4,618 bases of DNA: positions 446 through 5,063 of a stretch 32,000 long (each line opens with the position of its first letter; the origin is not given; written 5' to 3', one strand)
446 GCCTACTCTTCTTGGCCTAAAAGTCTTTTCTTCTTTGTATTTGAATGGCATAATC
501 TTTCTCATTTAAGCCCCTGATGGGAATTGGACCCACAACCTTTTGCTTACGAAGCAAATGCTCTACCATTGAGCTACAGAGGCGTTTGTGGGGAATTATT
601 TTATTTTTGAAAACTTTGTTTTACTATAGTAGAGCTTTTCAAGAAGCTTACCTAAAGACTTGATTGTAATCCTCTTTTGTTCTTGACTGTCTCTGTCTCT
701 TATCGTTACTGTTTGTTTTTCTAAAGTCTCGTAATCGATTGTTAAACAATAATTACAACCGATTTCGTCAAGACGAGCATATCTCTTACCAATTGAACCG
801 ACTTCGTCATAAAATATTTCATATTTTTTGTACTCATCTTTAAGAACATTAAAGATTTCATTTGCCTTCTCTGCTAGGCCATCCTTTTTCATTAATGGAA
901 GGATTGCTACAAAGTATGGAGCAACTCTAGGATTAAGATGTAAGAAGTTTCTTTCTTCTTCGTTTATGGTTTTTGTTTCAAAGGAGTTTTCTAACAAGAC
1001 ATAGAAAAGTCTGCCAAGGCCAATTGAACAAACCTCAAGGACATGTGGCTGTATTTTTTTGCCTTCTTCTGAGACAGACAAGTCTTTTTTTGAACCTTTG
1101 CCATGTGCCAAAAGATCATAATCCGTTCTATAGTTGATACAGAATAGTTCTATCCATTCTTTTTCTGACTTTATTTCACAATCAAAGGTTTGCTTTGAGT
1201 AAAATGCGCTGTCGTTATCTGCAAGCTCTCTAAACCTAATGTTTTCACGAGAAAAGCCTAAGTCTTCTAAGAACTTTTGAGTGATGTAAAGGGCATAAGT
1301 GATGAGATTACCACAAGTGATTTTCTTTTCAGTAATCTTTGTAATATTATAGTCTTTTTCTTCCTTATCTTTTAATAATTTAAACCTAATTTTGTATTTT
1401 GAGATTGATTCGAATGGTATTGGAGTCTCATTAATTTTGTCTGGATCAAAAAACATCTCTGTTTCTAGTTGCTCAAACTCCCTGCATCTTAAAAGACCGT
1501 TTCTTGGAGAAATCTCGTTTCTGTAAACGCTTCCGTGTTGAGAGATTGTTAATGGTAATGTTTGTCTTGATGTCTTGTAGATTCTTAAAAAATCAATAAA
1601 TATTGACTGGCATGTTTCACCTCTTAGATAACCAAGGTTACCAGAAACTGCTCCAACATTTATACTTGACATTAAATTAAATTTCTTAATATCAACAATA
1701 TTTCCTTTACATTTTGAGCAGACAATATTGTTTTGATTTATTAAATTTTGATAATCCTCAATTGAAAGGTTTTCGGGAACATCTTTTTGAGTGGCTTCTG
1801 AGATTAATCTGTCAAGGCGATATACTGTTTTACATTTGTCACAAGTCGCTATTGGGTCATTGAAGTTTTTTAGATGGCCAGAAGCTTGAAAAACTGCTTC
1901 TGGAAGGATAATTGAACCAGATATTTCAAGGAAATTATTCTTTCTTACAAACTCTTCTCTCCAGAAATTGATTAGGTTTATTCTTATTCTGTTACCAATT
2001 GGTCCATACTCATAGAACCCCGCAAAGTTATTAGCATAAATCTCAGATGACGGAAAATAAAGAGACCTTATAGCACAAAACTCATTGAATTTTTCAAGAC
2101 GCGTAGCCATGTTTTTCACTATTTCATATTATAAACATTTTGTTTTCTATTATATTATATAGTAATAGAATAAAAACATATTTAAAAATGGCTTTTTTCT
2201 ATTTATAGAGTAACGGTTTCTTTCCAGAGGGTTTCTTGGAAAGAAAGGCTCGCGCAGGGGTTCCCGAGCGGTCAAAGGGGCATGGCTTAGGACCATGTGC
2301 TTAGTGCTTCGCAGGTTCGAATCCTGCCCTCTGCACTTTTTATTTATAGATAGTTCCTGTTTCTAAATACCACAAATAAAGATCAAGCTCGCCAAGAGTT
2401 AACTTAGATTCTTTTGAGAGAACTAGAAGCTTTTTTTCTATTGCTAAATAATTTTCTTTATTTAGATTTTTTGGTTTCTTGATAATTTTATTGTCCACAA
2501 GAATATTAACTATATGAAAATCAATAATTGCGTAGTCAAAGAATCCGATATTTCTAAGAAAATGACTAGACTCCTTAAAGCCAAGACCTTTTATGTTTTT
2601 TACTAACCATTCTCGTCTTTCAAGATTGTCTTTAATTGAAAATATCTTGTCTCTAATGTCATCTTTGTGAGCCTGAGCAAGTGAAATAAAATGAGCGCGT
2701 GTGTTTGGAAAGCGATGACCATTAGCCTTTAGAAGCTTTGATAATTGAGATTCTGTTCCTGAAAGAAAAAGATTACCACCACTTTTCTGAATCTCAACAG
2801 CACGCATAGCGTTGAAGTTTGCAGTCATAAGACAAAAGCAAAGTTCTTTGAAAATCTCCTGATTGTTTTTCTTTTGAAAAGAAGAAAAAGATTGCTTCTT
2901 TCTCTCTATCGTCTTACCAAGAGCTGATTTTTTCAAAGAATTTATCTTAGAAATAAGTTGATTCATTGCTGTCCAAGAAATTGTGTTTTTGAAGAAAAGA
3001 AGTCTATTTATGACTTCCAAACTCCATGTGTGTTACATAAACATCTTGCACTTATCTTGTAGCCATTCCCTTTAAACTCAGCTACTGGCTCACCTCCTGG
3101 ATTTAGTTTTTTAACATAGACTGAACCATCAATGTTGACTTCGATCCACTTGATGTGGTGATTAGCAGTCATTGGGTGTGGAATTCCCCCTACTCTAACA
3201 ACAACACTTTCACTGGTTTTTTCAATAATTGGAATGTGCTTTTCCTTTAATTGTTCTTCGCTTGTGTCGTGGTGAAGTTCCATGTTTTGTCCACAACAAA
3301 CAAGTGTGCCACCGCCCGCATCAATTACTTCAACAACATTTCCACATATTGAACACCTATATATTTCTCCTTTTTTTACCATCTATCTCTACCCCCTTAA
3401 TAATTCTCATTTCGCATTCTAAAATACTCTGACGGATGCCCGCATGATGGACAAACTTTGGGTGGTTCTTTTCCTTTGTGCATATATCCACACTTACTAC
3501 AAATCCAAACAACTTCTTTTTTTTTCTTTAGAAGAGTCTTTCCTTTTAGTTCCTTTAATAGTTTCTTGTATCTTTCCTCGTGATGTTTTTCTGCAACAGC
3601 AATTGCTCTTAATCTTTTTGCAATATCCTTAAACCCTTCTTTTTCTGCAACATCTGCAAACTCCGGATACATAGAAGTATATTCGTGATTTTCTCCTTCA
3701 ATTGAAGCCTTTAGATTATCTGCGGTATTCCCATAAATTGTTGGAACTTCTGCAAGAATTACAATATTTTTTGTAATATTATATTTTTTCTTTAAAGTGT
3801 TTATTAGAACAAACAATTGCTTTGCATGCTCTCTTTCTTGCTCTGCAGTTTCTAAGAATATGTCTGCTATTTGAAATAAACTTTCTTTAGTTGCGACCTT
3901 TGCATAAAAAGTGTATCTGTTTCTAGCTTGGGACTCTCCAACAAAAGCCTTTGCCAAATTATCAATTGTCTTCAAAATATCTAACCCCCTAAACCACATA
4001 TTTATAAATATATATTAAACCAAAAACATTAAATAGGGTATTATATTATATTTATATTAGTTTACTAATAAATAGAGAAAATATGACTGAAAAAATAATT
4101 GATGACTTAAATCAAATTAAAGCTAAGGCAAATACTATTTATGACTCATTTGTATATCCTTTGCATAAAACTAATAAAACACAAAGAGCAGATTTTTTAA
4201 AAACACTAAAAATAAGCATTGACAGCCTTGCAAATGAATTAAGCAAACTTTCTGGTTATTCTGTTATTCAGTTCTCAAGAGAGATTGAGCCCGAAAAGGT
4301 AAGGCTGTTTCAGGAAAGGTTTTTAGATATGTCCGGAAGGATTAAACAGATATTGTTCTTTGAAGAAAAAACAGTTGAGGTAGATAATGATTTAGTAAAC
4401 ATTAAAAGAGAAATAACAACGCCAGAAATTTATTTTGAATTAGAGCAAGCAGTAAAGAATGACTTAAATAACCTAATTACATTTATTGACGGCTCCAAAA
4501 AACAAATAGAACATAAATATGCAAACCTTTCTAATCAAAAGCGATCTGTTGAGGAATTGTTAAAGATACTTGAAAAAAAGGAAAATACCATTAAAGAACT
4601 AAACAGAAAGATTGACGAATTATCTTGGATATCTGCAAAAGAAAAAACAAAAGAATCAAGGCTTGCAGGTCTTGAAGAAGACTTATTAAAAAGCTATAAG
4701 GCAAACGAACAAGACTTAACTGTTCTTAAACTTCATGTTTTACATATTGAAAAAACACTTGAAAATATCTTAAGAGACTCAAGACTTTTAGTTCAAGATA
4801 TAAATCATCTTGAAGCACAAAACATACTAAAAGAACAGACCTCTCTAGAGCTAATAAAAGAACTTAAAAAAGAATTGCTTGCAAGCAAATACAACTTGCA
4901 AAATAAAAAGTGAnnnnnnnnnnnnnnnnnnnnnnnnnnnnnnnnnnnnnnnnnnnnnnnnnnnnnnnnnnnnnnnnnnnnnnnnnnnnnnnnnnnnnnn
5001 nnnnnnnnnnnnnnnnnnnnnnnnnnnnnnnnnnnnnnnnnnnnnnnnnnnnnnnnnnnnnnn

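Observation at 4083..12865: Eight-gene FlaI/PilB-ATPase surface locus with no recognisable platform protein or prepilin peptidase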

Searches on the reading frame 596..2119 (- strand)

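Call 6: search_protein_families(library=pfam, proteins=[window:596-2119:-], max_evalue=0.01)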
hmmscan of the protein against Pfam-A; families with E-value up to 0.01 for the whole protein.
window:596-2119:- (507 aa): 2 families
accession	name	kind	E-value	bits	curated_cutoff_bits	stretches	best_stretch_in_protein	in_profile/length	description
PF03129.25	HGTP_anticodon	-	3.1e-18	66.1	21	1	404-495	2-93/94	Anticodon binding domain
PF00587.30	tRNA-synt_2b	-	7.1e-12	46.2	29.3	1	168-378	16-178/179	tRNA synthetase class II core domain (G, H, P, S and T)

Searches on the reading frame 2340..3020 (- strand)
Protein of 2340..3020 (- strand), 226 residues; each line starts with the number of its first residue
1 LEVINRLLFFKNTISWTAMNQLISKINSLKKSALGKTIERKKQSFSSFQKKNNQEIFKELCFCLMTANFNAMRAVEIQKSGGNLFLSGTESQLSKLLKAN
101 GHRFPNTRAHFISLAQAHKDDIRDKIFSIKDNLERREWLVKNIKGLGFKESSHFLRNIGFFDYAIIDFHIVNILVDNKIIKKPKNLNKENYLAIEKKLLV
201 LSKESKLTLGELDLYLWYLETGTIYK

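Call 6: search_protein_families(library=pfam, proteins=[window:2340-3020:-], max_evalue=0.01)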
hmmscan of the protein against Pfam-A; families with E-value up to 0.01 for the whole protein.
window:2340-3020:- (226 aa): 1 family
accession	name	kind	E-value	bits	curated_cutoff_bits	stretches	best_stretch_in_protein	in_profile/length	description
PF22175.2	Ogg-HhH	-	9.7e-54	182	27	1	39-206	2-172/173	8-oxoguanine DNA glycosylase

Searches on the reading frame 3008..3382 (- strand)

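Call 6: search_protein_families(library=pfam, proteins=[window:3008-3382:-], max_evalue=0.01)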
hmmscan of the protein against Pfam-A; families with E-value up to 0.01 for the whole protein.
window:3008-3382:- (124 aa): 2 families
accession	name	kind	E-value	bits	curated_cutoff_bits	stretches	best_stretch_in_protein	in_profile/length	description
PF01880.24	Desulfoferrodox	-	7.3e-18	65.4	22.2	1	43-123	3-96/98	Desulfoferrodoxin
PF06397.17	Desulfoferrod_N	-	7.8e-18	64.3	23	1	3-36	2-35/36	Desulfoferrodoxin, N-terminal domain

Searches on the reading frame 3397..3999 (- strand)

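Call 6: search_protein_families(library=pfam, proteins=[window:3397-3999:-], max_evalue=0.01)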
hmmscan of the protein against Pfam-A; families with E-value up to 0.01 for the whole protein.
window:3397-3999:- (200 aa): 5 families
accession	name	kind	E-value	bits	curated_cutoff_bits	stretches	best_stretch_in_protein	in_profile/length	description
PF02915.23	Rubrerythrin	-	1e-34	120.3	22.8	1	13-148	1-137/137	Rubrerythrin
PF21349.2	RUBY_RBDX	-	3.9e-13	49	26.5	1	165-193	1-29/30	Rubrerythrin, rubredoxin-like domain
PF00210.30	Ferritin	-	2.2e-11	44.3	24.5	1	13-152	2-140/142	Ferritin-like domain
PF23458.2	DUF7130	-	2.7e-06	27.6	35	1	159-197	48-87/89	Domain of unknown function (DUF7130)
PF01155.25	HypA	-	0.0042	17.5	28.9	1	151-190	57-96/112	Hydrogenase/urease nickel incorporation, metallochaperone, hypA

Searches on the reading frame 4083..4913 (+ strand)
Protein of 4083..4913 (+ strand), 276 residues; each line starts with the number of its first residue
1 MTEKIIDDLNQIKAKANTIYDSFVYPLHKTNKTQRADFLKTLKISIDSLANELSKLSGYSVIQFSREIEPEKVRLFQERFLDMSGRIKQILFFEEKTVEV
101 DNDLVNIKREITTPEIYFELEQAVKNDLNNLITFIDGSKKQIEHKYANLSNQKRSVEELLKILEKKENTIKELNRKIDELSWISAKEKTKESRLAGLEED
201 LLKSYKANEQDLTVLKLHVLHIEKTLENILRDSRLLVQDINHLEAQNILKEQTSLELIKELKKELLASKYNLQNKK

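Call 4: search_protein_families(library=pfam, proteins=[window:4083-4913:+], max_evalue=1)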
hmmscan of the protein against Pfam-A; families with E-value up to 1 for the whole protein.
window:4083-4913:+ (276 aa): 0 families

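Call 5: search_protein_families(library=ncbifam, proteins=[window:4083-4913:+], max_evalue=1)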
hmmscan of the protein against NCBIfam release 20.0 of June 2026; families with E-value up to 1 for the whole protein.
window:4083-4913:+ (276 aa): 2 families
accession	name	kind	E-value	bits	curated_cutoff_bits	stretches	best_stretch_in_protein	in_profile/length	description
TIGR03390.1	ascorbOXfungal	equivalog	0.12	10.8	445.35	1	41-184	276-409/538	L-ascorbate oxidase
NF001249.0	PRK00218.1-5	equivalog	0.25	11.2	324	1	112-181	50-116/208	high frequency lysogenization protein HflD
